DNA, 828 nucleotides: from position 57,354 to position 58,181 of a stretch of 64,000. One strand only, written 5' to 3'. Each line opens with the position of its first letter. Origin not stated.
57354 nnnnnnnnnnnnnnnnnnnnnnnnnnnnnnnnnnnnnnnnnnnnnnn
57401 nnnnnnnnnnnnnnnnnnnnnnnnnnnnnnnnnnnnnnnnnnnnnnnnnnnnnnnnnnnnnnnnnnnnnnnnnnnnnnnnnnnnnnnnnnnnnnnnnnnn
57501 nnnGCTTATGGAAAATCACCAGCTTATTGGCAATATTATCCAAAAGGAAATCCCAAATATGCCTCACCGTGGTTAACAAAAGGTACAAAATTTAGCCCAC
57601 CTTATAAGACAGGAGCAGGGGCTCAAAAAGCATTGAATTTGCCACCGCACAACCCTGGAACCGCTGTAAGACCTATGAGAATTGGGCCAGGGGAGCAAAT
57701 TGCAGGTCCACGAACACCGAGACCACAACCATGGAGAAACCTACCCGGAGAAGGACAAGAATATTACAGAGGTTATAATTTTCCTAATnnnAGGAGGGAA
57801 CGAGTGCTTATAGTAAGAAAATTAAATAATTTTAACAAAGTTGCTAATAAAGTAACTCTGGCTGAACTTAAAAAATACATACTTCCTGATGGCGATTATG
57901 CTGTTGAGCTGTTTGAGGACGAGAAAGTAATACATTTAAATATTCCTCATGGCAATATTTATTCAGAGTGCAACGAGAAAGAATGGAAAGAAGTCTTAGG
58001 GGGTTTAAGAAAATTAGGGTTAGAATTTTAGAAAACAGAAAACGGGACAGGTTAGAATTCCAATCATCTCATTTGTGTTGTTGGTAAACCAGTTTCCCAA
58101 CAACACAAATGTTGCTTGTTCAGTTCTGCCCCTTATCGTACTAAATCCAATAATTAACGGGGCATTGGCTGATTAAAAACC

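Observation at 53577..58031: Sec-dependent Rhs/YD-repeat polymorphic toxin with an unrecognisable C-terminal toxin domain and a tiny downstream candidate immunity gene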

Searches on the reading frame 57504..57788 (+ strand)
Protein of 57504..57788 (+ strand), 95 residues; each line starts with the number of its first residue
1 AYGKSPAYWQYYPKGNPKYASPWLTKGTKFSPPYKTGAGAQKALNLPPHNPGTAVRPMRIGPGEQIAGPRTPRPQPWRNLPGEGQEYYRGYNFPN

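Call 47: predict_structure(alignment_id=A3)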
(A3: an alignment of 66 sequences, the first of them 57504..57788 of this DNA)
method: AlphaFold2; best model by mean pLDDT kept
length: 95 residues; sequences in the alignment: 66
mean_pLDDT: 94.2   pTM: 0.84
mean pLDDT of the five models: 94.2, 93.7, 92.7, 92.4, 91.2
residues with pLDDT >= 90: 85; 70-90: 6; 50-70: 4; < 50: 0
segments of 3 or more residues with pLDDT < 50: none
pLDDT, mean of each block of 10 residues (from residue 1): 80 96 95 97 96 97 95 95 97 93
secondary structure, 60 per line:
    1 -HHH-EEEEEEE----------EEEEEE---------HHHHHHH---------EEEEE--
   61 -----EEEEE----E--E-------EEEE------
elements in order: E6-12 E23-28 H38-44 E54-58 E66-70 E86-89

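Call 54: search_solved_structures(query=A3, max_evalue=10, show_alignments=3)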
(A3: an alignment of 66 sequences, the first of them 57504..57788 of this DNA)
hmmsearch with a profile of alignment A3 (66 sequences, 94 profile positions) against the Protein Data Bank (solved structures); distinct sequences matched with E-value up to 10: 0.

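Call 58: fold_search(model_id=the predicted structure, library=pdb)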
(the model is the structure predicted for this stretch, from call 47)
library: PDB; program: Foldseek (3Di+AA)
matches with E <= 10: 1; with E <= 0.001: 0
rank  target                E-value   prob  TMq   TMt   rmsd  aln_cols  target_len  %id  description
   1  2wtr_B                7.7e+00  0.00  0.13  0.07  16.4        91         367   13  Full length Arrestin2 (released 2009-09-29)

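Call 62: find_related_loci(query=window:57504-57788:+, collection=genome_contigs, flank=6000)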
Query window:57504-57788:+ (95 aa) in genome_contigs; peptide patterns used: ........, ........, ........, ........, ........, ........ (x = any residue, [..] = any of these).
365 stretches matched a pattern, but none encodes a relative of the query by tblastn (E <= 1e-3).

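Call 78: find_homologous_proteins(query=A3, max_evalue=0.001)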
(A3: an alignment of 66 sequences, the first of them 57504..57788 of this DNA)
Query A3 (66 sequences) (95 aa, profile of the alignment): 32 proteins with E <= 0.001 among 558 candidates.
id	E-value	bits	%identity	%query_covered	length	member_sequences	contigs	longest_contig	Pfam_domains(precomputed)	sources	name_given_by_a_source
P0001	1.3e-27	114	65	100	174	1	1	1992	-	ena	-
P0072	4.0e-27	112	58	55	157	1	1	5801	-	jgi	jgi:hypothetical protein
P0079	1.3e-24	104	44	100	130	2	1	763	-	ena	-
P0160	4.5e-24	102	33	92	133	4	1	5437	-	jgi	-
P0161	6.4e-24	102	38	93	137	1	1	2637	-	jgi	jgi:hypothetical protein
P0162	6.7e-24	102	34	92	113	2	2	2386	-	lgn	-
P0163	7.2e-24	102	47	100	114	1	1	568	-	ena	-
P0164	3.0e-23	100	35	92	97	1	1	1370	-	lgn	-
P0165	5.9e-23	99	34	93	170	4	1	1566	-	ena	-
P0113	9.2e-22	95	38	77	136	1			-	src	-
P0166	1.1e-20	91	35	92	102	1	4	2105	-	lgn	-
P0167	3.7e-20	90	36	93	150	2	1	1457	-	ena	-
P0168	4.6e-20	90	42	93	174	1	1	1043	-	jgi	jgi:hypothetical protein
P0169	9.6e-20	88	34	93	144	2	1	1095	-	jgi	jgi:hypothetical protein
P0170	1.2e-19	88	36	93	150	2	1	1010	-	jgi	jgi:hypothetical protein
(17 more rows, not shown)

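Call 87: find_related_loci(query=A6, collection=metagenome_contigs, flank=4000)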
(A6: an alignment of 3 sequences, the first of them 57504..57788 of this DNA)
Query A6 (95 aa) in metagenome_contigs; peptide patterns used: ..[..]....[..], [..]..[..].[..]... (x = any residue, [..] = any of these).
62 stretches matched a pattern, but none encodes a relative of the query by tblastn (E <= 1e-3).

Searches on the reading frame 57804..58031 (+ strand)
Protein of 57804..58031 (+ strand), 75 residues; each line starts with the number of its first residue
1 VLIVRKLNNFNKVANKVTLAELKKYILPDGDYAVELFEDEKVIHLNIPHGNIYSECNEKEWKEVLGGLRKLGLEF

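Call 3: search_protein_families(library=pfam, proteins=[window:57804-58031:+], max_evalue=1)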
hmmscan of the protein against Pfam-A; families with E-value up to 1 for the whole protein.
window:57804-58031:+ (75 aa): 1 family
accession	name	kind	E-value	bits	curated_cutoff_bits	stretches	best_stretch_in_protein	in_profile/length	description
PF13790.11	SR1P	-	0.28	11.9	26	1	31-57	10-29/37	SR1 protein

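Call 4: search_protein_families(library=ncbifam, proteins=[window:57804-58031:+], max_evalue=1)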
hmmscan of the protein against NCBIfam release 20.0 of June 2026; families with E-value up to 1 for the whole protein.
window:57804-58031:+ (75 aa): 1 family
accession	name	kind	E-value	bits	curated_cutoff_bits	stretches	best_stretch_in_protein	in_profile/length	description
NF000539.0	plantaricin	subfamily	0.0091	16.4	29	1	45-67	14-35/69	plantaricin C family lantibiotic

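Call 9: find_homologous_proteins(query=window:57804-58028:+, max_evalue=0.01)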
Query seq(75 aa) (75 aa): 4 proteins with E <= 0.01 among 5 candidates.
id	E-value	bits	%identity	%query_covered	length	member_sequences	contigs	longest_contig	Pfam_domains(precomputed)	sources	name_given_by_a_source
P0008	7.1e-43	161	100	100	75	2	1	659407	-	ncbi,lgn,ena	ncbi:MAG: hypothetical protein WC676_06600 [Candidatus Omnitrophota bacterium]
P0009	2.5e-35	137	84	100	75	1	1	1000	-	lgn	-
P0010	2.7e-32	128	77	100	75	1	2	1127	-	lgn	-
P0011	1.7e-28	116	72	99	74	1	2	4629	-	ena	-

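Call 79: search_protein_families(library=pfam, alignment_id=A4, max_evalue=0.1)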
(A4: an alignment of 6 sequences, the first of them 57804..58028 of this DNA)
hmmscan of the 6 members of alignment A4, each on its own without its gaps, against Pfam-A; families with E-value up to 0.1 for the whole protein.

A. member 1, window:57804-58028:+ (75 aa): 0 families

B. families by the number of members that match (of 6 scanned): 2 families
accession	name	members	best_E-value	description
PF25019.1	LRR_R13L1-DRL21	1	0.017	R13L1/DRL21 LRRs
PF25458.1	INTS4_C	1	0.068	Integrator subunit 4 family C-terminal Ig-like domain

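Call 80: search_solved_structures(query=A4, max_evalue=10, show_alignments=1)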
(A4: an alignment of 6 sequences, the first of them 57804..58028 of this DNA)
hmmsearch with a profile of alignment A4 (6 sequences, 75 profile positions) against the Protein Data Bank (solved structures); distinct sequences matched with E-value up to 10: 29.
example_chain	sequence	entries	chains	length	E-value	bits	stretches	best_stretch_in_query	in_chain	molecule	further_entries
5c1w_A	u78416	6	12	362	0.038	17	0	50-70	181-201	cAMP and cAMP-inhibited cGMP 3',5'-cyclic phosphodiesterase 10A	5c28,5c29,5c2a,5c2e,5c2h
2y0j_A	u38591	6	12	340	0.17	14.9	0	50-70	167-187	CAMP AND CAMP-INHIBITED CGMP 3', 5'-CYCLIC PHOSPHODIESTERASE 10A | cAMP and cAMP-inhibited cGMP 3',5'-cyclic phosphodiesterase 10A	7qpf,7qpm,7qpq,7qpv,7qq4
6msa_A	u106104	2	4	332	0.19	14.7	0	50-70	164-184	cAMP and cAMP-inhibited cGMP 3',5'-cyclic phosphodiesterase 10A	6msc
3sn7_A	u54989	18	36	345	0.22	14.5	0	50-70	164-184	cAMP and cAMP-inhibited cGMP 3',5'-cyclic phosphodiesterase 10A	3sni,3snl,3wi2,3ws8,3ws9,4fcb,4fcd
3ui7_A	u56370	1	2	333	0.22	14.5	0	50-70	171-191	cAMP and cAMP-inhibited cGMP 3',5'-cyclic phosphodiesterase 10A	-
3uuo_A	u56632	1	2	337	0.23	14.5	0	50-70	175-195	cAMP and cAMP-inhibited cGMP 3',5'-cyclic phosphodiesterase 10A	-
8za5_A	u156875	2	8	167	0.25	14.4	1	43-71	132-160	MarR-family transcriptional regulator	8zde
4dff_A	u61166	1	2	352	0.26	14.3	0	50-70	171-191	cAMP and cAMP-inhibited cGMP 3',5'-cyclic phosphodiesterase 10A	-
2ouv_A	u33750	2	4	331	0.27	14.3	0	50-70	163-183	cAMP and cAMP-inhibited cGMP 3',5'-cyclic phosphodiesterase 10A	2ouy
2oun_A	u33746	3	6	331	0.27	14.2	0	50-70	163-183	cAMP and cAMP-inhibited cGMP 3',5'-cyclic phosphodiesterase 10A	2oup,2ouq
4zo5_A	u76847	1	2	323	0.27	14.2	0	50-70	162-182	cAMP and cAMP-inhibited cGMP 3',5'-cyclic phosphodiesterase 10A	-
6iji_A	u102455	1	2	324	0.27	14.2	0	50-70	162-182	cAMP and cAMP-inhibited cGMP 3',5'-cyclic phosphodiesterase 10A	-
2our_A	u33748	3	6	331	0.27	14.2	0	50-70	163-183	cAMP and cAMP-inhibited cGMP 3',5'-cyclic phosphodiesterase 10A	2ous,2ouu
6ko0_A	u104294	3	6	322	0.29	14.1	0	50-70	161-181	cAMP and cAMP-inhibited cGMP 3',5'-cyclic phosphodiesterase 10A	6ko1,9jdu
5znl_A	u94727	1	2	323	0.29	14.1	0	50-70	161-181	cAMP and cAMP-inhibited cGMP 3',5'-cyclic phosphodiesterase 10A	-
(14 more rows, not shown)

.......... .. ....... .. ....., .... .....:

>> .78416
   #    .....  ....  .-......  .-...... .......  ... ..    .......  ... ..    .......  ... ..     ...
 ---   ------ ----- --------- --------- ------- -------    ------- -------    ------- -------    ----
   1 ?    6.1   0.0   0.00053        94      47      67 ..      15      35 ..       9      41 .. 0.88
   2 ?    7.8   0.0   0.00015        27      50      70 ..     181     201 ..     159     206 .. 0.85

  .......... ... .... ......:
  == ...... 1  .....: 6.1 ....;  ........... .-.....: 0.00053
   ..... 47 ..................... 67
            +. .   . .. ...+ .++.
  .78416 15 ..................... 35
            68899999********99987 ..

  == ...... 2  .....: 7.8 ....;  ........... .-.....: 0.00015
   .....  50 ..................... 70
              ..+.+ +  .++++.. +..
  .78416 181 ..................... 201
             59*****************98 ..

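Call 88: find_encoding_contigs(protein=P0009, flank=3000)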
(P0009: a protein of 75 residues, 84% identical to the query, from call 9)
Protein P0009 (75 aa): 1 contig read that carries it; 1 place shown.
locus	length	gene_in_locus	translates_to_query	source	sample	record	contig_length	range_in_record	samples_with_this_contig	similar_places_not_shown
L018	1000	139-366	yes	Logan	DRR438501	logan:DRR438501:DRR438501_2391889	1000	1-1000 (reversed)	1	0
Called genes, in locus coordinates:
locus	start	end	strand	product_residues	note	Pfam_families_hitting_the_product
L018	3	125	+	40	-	?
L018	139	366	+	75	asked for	-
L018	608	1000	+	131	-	?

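Call 89: find_encoding_contigs(protein=P0010, flank=3000)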
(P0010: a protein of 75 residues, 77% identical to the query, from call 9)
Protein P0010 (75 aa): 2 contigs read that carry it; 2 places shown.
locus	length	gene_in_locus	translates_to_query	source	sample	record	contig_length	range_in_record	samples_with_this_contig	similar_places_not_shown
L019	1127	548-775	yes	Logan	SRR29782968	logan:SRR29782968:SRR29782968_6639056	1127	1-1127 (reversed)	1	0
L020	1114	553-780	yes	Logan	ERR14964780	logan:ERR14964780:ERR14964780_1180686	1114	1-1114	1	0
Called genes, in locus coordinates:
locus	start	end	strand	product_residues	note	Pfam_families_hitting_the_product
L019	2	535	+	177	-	?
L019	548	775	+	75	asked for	-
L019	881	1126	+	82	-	?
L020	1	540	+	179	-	?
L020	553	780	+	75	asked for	-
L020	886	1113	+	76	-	?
